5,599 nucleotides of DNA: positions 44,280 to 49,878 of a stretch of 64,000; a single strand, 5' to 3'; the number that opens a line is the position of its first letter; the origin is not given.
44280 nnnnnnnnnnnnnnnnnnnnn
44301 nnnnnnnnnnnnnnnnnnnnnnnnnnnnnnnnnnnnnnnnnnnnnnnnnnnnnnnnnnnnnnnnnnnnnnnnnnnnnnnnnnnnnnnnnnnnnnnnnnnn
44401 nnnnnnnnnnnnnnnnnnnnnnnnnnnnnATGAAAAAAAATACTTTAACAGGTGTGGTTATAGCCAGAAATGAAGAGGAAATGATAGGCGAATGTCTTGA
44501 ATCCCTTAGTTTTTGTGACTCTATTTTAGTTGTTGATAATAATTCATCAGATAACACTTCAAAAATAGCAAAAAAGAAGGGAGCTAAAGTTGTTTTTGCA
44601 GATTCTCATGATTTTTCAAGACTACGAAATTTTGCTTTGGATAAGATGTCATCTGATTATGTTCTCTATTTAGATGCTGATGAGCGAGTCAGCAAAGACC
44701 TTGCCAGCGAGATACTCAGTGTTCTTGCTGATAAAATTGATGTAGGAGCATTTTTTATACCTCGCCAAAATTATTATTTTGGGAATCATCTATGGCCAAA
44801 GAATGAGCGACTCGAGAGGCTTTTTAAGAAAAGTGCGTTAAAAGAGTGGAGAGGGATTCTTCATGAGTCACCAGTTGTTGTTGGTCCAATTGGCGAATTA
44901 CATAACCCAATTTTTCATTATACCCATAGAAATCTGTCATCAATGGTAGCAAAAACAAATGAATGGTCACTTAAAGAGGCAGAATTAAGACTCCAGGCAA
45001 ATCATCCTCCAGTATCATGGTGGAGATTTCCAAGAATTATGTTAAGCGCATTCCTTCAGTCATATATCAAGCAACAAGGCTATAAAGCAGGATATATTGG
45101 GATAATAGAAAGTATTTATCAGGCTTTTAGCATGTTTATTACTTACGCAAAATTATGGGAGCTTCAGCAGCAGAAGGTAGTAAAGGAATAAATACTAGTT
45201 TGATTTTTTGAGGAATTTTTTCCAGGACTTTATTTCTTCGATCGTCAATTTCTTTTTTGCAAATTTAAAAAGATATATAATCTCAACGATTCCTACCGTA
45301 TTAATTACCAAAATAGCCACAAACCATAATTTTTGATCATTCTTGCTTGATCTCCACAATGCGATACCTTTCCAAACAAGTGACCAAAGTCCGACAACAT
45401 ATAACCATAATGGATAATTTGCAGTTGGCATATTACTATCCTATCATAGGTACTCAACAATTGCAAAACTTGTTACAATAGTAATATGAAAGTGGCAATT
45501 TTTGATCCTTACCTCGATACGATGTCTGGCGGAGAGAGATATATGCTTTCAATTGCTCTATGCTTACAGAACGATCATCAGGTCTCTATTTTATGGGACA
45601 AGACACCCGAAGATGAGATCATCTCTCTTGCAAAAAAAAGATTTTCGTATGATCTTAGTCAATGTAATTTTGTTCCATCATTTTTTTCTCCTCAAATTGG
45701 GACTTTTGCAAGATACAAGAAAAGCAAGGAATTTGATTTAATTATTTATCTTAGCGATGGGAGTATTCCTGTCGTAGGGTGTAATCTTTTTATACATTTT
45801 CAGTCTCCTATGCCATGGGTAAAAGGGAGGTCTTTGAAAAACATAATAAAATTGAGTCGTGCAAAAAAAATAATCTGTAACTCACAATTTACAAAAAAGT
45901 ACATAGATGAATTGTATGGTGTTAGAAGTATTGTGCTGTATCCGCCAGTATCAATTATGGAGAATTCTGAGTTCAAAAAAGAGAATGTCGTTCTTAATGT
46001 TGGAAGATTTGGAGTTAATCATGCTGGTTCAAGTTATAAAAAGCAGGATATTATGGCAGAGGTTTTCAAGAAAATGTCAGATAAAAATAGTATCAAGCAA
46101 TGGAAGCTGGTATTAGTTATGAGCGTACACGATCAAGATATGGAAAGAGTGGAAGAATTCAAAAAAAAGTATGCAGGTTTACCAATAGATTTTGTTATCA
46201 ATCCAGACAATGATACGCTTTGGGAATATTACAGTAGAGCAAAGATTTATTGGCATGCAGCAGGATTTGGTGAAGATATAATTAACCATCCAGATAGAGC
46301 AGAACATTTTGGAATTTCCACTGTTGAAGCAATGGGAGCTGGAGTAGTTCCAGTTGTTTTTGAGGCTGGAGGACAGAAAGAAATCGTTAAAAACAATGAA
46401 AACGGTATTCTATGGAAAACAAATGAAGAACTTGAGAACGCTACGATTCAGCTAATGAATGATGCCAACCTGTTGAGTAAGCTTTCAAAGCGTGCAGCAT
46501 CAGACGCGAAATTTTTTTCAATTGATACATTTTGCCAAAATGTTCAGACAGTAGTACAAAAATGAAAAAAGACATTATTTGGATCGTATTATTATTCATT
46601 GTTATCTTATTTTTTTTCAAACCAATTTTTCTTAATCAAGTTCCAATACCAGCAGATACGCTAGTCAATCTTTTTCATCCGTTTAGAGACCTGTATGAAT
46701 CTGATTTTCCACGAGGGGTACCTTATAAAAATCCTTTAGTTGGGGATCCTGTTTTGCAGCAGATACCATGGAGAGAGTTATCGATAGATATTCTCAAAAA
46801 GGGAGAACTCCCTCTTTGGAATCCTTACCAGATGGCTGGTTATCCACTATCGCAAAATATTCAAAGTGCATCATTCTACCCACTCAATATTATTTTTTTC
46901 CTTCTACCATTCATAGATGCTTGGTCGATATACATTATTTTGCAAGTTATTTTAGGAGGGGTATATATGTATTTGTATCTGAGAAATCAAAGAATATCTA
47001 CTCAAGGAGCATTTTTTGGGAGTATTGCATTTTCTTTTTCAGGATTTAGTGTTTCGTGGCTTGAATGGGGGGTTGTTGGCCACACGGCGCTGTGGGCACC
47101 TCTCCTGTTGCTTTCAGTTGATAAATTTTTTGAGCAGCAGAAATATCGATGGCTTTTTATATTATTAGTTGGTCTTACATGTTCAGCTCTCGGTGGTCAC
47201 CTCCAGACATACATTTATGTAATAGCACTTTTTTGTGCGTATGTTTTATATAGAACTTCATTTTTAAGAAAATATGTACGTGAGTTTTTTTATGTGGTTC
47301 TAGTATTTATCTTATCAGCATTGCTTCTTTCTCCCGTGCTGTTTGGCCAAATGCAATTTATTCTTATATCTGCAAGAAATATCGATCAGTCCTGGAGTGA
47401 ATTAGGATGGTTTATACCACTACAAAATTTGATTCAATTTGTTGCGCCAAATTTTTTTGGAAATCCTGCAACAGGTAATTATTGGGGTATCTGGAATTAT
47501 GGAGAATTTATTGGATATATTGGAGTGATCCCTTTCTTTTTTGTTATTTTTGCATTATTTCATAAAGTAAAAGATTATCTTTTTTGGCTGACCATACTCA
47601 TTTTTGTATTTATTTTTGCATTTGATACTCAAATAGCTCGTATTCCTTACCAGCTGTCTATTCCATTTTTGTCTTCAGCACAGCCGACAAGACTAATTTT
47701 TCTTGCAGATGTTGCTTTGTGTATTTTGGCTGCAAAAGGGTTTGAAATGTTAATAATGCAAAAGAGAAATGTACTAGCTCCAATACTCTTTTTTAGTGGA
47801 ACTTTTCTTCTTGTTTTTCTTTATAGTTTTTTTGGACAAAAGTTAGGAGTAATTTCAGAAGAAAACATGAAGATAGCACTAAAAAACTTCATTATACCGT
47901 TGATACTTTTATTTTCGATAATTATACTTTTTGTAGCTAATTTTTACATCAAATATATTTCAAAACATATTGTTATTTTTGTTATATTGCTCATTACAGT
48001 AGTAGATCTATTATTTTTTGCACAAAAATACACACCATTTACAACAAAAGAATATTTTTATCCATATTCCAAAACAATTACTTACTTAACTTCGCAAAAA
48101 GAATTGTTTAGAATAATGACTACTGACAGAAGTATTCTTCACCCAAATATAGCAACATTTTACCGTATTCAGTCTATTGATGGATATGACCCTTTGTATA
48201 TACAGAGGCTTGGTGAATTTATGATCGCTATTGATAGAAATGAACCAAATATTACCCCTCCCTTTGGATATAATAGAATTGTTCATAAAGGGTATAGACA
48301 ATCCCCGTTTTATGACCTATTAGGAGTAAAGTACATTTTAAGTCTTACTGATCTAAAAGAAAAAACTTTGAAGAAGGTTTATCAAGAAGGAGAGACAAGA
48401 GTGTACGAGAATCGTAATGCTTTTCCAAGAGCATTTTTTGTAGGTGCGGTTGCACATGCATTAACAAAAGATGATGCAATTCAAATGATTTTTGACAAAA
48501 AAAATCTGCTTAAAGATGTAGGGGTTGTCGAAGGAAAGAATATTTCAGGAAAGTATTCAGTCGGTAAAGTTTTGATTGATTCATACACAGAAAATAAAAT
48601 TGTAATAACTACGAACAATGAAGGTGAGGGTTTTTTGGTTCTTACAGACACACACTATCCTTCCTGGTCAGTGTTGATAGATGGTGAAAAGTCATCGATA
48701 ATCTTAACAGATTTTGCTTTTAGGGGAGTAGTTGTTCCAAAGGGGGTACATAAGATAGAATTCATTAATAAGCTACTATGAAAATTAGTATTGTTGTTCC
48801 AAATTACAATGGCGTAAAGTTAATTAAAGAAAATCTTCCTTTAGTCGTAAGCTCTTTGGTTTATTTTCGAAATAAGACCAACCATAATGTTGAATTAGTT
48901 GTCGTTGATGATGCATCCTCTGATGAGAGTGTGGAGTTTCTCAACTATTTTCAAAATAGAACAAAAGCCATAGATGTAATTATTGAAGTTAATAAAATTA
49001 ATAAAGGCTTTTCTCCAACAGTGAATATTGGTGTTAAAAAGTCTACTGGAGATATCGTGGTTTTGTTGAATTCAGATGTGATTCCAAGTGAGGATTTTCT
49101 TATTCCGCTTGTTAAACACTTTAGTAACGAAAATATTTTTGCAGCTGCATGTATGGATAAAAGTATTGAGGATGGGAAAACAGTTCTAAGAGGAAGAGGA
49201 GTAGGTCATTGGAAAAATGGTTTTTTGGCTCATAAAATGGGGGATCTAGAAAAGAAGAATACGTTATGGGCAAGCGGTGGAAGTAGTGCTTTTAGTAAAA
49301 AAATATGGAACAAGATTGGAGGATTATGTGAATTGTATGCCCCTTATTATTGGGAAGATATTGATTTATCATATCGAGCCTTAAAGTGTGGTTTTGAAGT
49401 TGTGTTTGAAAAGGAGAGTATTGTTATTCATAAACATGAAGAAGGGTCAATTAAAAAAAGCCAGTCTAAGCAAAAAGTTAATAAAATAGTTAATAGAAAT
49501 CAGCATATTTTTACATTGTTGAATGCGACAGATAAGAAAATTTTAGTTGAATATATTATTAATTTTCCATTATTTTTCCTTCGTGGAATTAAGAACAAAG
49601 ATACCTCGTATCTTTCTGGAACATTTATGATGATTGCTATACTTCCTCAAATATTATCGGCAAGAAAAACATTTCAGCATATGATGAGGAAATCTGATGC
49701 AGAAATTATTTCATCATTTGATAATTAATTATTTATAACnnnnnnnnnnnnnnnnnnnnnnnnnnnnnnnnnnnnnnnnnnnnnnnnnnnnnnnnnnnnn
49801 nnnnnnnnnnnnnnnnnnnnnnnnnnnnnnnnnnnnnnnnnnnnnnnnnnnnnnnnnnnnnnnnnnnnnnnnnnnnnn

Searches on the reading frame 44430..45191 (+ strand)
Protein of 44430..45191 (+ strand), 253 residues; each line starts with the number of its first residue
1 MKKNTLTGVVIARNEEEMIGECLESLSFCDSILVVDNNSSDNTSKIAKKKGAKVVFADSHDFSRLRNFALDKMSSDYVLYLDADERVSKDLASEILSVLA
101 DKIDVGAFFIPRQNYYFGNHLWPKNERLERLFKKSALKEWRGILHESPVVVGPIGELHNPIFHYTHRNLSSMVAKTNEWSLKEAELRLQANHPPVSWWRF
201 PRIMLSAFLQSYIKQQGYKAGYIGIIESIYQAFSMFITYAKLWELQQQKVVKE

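Call 11: search_protein_families(library=pfam, proteins=[window:44430-45191:+], max_evalue=0.01)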
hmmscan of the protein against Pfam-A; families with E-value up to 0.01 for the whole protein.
window:44430-45191:+ (253 aa): 4 families
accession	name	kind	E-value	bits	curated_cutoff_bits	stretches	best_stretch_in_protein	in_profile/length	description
PF00535.33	Glycos_transf_2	-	1.4e-16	61.3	23.3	1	9-140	3-145/168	Glycosyl transferase family 2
PF13704.12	Glyco_tranf_2_4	-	1.3e-07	32.5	27.5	1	13-86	1-83/98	Glycosyl transferase family 2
PF13896.12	Glyco_transf_49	-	0.001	18.9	27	1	61-113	117-175/329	Glycosyl-transferase for dystroglycan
PF10111.15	Glyco_tranf_2_2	-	0.0019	18.2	27.3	1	31-99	31-106/276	Glycosyltransferase like family 2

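Call 30: search_protein_families(library=ncbifam, proteins=[window:44430-45191:+], max_evalue=0.00001)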
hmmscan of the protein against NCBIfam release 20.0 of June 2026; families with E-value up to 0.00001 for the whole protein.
window:44430-45191:+ (253 aa): 4 families
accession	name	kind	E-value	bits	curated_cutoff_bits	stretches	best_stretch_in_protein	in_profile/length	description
TIGR04195.1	S_glycosyl_SunS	equivalog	6.9e-13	48.2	350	1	4-149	57-203/421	SunS family peptide S-glycosyltransferase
TIGR04182.1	glyco_TIGR04182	equivalog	1.2e-10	41.2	325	1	10-101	6-99/293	S-layer glycoprotein N-glycosyltransferase AglJ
TIGR04283.1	glyco_like_mftF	equivalog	1.1e-08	34.9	182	1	10-108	5-107/221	TIGR04283 family arsenosugar biosynthesis glycosyltransferase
NF010496.0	PRK13915.1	equivalog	8.7e-07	28.3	262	1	4-59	31-93/307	glucosyl-3-phosphoglycerate synthase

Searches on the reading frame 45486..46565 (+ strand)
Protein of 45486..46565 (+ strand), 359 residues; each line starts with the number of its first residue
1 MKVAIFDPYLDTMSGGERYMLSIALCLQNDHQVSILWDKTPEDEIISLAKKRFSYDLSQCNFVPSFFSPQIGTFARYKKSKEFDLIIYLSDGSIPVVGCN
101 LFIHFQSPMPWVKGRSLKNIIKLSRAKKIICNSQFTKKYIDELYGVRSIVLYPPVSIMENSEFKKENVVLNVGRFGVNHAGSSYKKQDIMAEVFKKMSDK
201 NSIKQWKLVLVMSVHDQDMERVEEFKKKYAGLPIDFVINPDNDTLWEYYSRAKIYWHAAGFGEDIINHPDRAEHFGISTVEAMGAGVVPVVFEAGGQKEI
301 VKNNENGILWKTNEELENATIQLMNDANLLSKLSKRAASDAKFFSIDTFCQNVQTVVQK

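Call 11: search_protein_families(library=pfam, proteins=[window:45486-46565:+], max_evalue=0.01)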
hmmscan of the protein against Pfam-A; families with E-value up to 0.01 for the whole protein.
window:45486-46565:+ (359 aa): 5 families
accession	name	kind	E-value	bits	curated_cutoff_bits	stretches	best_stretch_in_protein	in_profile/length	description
PF00534.26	Glycos_transf_1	-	2.2e-20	73.3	26.4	1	161-338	10-170/172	Glycosyl transferases group 1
PF13692.12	Glyco_trans_1_4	-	2.7e-12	47.6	27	1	167-326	2-142/142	Glycosyl transferases group 1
PF13439.12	Glyco_transf_4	-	1.4e-06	28.9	28.5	1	14-155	2-166/170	Glycosyltransferase Family 4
PF15924.11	ALG11_N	-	0.0041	17.6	29.8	0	3-62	4-70/209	ALG11 mannosyltransferase N-terminus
PF20706.3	GT4-conflict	-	0.0086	15.5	26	0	164-292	195-310/385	Family 4 Glycosyltransferase in conflict systems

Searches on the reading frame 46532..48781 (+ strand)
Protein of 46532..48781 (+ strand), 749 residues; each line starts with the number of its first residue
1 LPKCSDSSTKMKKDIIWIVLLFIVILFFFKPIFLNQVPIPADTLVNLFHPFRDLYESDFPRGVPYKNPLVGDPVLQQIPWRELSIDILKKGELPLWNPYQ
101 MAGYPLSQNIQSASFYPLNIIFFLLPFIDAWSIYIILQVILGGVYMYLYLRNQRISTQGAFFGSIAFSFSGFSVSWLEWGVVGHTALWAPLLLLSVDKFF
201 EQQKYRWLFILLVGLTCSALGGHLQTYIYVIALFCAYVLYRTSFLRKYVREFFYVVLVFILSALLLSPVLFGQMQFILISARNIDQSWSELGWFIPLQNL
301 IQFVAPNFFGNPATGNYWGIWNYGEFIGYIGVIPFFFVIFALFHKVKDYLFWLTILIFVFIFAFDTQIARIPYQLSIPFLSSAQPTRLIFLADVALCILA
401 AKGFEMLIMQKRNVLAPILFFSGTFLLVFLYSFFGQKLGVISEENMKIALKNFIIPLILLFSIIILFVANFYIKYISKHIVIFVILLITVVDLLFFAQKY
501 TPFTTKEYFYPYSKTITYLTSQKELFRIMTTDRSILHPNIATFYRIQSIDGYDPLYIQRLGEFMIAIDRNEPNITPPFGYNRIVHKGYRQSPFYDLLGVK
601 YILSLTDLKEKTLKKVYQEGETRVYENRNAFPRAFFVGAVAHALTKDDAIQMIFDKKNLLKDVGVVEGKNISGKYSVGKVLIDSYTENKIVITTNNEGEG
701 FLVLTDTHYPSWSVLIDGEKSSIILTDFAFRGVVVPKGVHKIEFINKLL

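Call 5: search_protein_families(library=pfam, proteins=[window:46532-48781:+], max_evalue=0.1)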
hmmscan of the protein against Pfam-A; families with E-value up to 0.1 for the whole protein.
window:46532-48781:+ (749 aa): 1 family
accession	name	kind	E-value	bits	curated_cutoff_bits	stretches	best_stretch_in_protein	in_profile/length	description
PF09586.16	YfhO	-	3.2e-16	59.3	28.5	2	115-644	76-601/835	Bacterial membrane protein YfhO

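Call 6: search_protein_families(library=ncbifam, proteins=[window:46532-48781:+], max_evalue=0.1)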
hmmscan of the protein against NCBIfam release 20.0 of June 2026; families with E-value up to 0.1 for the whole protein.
window:46532-48781:+ (749 aa): 0 families

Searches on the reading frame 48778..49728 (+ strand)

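Call 11: search_protein_families(library=pfam, proteins=[window:48778-49728:+], max_evalue=0.01)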
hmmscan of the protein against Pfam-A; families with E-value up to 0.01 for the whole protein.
window:48778-49728:+ (316 aa): 4 families
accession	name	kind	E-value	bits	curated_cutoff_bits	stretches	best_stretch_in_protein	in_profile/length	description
PF00535.33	Glycos_transf_2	-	1e-22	81.3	23.3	1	4-179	1-166/168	Glycosyl transferase family 2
PF13641.12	Glyco_tranf_2_3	-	3.8e-15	57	27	1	3-222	3-215/230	Glycosyltransferase like family 2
PF10111.15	Glyco_tranf_2_2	-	3.6e-06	27.1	27.3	1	4-204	1-202/276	Glycosyltransferase like family 2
PF02709.20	Glyco_transf_7C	-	0.0012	18.9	23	1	167-213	21-67/78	N-terminal domain of galactosyltransferase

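Call 30: search_protein_families(library=ncbifam, proteins=[window:48778-49728:+], max_evalue=0.00001)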
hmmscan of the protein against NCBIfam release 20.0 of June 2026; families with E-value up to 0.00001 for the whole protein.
window:48778-49728:+ (316 aa): 15 families
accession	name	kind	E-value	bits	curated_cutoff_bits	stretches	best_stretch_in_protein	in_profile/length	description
NF041875.1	EPS_EpsD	equivalog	1.7e-16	60.5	370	1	3-227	1-215/325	exopolysaccharide biosynthesis glycosyltransferase EpsD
TIGR03937.1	PgaC_IcaA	equivalog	2.8e-14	52.9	422.3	1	2-215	46-247/407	poly-beta-1,6-N-acetyl-D-glucosamine synthase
TIGR03965.1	mycofact_glyco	equivalog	4.5e-14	52.2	280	1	2-125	75-189/467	mycofactocin biosynthesis glycosyltransferase MftF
NF007482.0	PRK10073.1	equivalog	1.4e-10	40.7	423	1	2-125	7-120/334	glycosyltransferase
TIGR04283.1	glyco_like_mftF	equivalog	3.3e-10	39.9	182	1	3-205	1-173/221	TIGR04283 family arsenosugar biosynthesis glycosyltransferase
NF047683.1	TeichurnBiosyTuaG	equivalog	3.8e-10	39.8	400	1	2-109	7-105/252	teichuronic acid biosynthesis protein TuaG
NF041394.1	GtaseAglG_Halo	equivalog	6e-10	38.9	440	1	1-124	1-116/304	glucosyl-dolichyl phosphate glucuronosyltransferase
NF007986.1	PRK10714.1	equivalog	1.3e-09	37.5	529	1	2-106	7-106/316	undecaprenyl-phosphate 4-deoxy-4-formamido-L-arabinose transferase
NF038302.1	EPS_HpsE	equivalog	2e-09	36.9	300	1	2-124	2-119/307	hormogonium polysaccharide biosynthesis glycosyltransferase HpsE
NF047588.1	GlcsyltransPgfSStrep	equivalog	7.2e-09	35.3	500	1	1-117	1-112/308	glycosyltransferase PgfS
NF038299.1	EPS_HpsN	equivalog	1.9e-08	33.7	425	1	2-120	2-112/317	hormogonium polysaccharide biosynthesis glycosyltransferase HpsN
TIGR03111.1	glyc2_xrt_Gpos1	hypoth_equivalog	1.1e-07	31.1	363.95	1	2-122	50-163/439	TIGR03111 family XrtG-associated glycosyltransferase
TIGR01556.1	rhamnosyltran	subfamily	2.7e-07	30.1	200.55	1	36-229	20-211/281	rhamnosyltransferase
NF053739.1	GlytfEpsEBac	equivalog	5.4e-06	25.6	450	0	2-105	2-97/265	glycosyltransferase EpsE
NF050050.1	ProtGlycPglI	equivalog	5.9e-06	25.9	500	1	2-126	3-121/306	GalNAc(5)-diNAcBac-PP-undecaprenol beta-1,3-glucosyltransferase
